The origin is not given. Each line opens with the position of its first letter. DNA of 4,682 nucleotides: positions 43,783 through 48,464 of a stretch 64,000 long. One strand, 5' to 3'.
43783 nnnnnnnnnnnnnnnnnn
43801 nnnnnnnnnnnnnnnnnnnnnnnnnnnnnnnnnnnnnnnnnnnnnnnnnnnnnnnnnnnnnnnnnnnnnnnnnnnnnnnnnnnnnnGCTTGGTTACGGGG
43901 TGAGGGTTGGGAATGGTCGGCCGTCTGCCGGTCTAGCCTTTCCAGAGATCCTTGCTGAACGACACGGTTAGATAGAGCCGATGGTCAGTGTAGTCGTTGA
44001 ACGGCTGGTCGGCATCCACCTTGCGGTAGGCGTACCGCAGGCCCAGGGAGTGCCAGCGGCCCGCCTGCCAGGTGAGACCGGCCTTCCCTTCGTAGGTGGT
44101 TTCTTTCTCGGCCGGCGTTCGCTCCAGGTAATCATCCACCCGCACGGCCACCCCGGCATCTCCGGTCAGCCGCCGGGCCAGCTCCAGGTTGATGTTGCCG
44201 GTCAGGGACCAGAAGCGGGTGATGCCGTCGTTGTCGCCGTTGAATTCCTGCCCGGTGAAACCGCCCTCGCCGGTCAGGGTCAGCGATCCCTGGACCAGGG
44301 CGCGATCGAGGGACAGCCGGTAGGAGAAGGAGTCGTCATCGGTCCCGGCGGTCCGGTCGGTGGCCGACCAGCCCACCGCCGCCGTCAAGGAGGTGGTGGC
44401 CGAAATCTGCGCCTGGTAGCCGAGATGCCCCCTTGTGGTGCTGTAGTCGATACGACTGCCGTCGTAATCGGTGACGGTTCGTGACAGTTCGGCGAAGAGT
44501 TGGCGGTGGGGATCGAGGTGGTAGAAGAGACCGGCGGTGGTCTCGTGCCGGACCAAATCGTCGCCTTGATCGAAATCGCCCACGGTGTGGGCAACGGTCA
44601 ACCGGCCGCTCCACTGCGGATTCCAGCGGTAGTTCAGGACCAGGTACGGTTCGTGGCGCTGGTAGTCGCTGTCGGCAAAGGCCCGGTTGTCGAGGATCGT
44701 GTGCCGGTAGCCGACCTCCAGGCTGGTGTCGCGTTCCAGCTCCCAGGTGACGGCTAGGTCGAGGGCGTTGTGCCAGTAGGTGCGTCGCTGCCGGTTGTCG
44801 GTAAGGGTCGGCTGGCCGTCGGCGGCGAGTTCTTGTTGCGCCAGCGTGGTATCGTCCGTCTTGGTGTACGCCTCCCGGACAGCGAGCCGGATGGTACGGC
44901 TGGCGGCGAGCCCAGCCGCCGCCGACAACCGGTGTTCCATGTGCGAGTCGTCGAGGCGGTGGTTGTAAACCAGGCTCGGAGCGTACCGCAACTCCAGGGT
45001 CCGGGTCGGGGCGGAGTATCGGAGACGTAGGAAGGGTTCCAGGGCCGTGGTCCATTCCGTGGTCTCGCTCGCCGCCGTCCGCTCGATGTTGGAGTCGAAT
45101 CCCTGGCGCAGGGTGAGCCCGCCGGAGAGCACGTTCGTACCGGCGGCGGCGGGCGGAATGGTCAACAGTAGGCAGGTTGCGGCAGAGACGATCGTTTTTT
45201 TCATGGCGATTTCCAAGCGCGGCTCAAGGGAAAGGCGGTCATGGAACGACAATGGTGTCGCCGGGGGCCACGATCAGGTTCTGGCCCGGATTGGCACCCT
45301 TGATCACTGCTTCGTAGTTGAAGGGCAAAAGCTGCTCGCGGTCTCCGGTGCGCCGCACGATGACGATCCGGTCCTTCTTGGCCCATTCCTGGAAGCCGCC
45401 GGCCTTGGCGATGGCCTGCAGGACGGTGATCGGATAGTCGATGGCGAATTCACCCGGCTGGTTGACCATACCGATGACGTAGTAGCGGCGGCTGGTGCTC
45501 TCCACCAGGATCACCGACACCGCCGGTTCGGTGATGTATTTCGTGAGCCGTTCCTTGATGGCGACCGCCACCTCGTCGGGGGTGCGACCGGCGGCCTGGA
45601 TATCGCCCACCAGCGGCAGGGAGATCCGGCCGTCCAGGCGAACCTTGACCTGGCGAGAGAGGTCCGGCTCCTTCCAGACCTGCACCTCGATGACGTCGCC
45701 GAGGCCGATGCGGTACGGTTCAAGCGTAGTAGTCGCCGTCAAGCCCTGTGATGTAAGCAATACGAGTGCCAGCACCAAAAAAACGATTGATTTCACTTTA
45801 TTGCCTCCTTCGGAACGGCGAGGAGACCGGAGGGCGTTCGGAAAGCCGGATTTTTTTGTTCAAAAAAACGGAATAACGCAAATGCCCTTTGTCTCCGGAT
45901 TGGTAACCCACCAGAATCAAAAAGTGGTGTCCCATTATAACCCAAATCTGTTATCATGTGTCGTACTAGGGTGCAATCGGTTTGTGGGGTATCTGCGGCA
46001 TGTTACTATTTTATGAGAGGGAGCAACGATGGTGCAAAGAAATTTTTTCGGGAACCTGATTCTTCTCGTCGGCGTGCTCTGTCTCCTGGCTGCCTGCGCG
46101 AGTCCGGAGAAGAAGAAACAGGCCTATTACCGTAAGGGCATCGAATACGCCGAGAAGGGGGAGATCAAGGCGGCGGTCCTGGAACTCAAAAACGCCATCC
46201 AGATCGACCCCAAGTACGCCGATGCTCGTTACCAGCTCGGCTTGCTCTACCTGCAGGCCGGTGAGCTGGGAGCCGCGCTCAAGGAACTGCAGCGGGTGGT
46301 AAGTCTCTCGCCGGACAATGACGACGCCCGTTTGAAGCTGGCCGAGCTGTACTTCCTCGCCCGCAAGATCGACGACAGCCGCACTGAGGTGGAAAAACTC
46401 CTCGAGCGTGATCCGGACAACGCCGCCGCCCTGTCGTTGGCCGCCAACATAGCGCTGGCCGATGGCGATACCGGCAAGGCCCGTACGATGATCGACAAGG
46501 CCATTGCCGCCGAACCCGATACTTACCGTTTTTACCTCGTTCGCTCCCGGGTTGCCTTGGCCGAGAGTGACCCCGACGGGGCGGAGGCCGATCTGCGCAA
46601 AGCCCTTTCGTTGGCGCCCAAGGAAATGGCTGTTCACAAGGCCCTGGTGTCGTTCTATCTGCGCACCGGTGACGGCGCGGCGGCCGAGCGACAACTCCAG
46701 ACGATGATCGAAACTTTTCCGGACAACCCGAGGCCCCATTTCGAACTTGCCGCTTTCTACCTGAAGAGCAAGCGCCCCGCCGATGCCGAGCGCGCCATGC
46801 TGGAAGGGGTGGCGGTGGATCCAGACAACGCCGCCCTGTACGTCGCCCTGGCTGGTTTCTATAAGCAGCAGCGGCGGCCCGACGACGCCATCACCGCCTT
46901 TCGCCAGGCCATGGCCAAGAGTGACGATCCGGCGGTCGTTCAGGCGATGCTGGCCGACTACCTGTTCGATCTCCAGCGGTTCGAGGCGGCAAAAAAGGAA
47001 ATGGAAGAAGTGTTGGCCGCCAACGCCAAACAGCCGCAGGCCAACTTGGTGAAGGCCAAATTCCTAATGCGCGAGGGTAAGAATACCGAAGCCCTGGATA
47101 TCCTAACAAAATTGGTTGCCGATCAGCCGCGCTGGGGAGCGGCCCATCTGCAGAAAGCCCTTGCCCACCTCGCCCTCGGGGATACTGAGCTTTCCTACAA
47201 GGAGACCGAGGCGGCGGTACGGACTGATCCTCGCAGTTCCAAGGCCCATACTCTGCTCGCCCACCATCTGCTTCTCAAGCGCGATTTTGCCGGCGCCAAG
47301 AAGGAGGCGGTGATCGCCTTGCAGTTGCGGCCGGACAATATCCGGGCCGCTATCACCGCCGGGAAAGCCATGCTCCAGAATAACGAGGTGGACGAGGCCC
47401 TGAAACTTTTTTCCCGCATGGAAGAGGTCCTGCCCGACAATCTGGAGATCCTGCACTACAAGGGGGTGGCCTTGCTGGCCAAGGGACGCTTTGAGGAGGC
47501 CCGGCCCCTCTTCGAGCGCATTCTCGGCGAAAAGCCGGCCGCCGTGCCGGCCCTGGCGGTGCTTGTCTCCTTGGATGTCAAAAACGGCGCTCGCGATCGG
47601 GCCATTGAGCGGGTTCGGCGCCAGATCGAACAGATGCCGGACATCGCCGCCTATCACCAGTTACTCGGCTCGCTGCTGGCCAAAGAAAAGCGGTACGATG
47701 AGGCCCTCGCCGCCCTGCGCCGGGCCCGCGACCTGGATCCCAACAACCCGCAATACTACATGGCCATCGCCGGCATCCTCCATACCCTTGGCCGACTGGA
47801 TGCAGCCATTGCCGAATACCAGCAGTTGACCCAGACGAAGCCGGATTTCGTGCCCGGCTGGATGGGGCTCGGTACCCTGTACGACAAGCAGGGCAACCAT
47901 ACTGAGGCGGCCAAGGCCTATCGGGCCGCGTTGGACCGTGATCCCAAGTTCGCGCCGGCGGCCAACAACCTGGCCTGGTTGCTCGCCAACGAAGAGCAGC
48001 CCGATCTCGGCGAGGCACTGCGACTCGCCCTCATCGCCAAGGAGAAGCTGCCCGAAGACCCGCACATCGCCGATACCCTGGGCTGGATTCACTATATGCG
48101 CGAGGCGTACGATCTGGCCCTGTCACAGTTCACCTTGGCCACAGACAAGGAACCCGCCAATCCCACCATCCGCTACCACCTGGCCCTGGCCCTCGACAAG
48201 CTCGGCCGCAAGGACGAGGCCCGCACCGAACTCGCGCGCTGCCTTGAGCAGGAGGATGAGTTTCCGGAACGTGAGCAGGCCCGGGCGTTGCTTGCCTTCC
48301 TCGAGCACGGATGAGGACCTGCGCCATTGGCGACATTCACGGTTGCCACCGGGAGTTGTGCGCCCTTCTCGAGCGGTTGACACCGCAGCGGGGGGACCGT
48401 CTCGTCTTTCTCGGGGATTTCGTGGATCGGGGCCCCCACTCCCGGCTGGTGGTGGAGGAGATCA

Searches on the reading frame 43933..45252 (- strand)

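Call 58: search_protein_families(library=pfam, proteins=[window:43933-45252:-], max_evalue=0.00001)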
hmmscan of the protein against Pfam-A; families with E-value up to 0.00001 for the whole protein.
window:43933-45252:- (439 aa): 2 families
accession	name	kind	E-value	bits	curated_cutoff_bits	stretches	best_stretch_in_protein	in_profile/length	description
PF10082.15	BBP2_2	-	1.6e-12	47.5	23.7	1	349-432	295-376/378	Putative beta-barrel porin 2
PF13505.12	OMP_b-brl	-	8.3e-06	26.5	28.7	0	264-432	36-173/175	Outer membrane protein beta-barrel domain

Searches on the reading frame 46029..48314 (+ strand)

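Call 58: search_protein_families(library=pfam, proteins=[window:46029-48314:+], max_evalue=0.00001)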
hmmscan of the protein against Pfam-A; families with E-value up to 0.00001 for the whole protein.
window:46029-48314:+ (761 aa): 31 families (the best 25 are shown)
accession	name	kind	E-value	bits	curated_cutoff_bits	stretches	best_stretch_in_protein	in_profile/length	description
PF14559.12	TPR_19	-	2e-80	265.6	25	8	75-141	2-68/68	Tetratricopeptide repeat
PF13432.12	TPR_16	-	4.3e-62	206.5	32.7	6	546-605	3-62/65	Tetratricopeptide repeat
PF07719.23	TPR_2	-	4.4e-61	198.4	27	0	610-640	3-33/34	Tetratricopeptide repeat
PF13428.12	TPR_14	-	3.5e-56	182.2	23.5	1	65-107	2-44/44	Tetratricopeptide repeat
PF13181.12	TPR_8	-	7.7e-50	163.3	25.7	0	611-640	4-33/34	Tetratricopeptide repeat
PF13431.12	TPR_17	-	5.6e-46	151.4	24.4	0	54-84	3-33/34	Tetratricopeptide repeat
PF13414.12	TPR_11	-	3.4e-38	129.5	26.8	3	39-78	3-42/42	TPR repeat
PF00515.34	TPR_1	-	3e-37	125.4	27.8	1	610-641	3-34/34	Tetratricopeptide repeat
PF23914.1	TPR_CcmH_CycH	-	1.2e-31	110.1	42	1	39-154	25-143/158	Cytochrome c-type biogenesis protein H TPR domain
PF24575.1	TPR_Slam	-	6e-25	88.1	35.2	0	265-324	44-103/104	Surface lipoprotein assembly modifier, N-terminal TPR repeats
PF25062.1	ARM_TT21_N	-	9.4e-25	88.1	40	2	470-650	25-210/222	Tetratricopeptide repeat protein 21 N-terminal ARM repeat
PF12895.13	ANAPC3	-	1.3e-22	80.3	27.2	0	533-598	16-80/82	Anaphase-promoting complex, cyclosome, subunit 3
PF13424.12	TPR_12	-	2.2e-22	79.5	30.1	0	540-600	4-71/77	Tetratricopeptide repeat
PF13371.12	TPR_9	-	3.1e-21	75.6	35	1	53-102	18-67/73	Tetratricopeptide repeat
PF13174.12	TPR_6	-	1.1e-20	73.2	26.3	0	613-640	5-32/33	Tetratricopeptide repeat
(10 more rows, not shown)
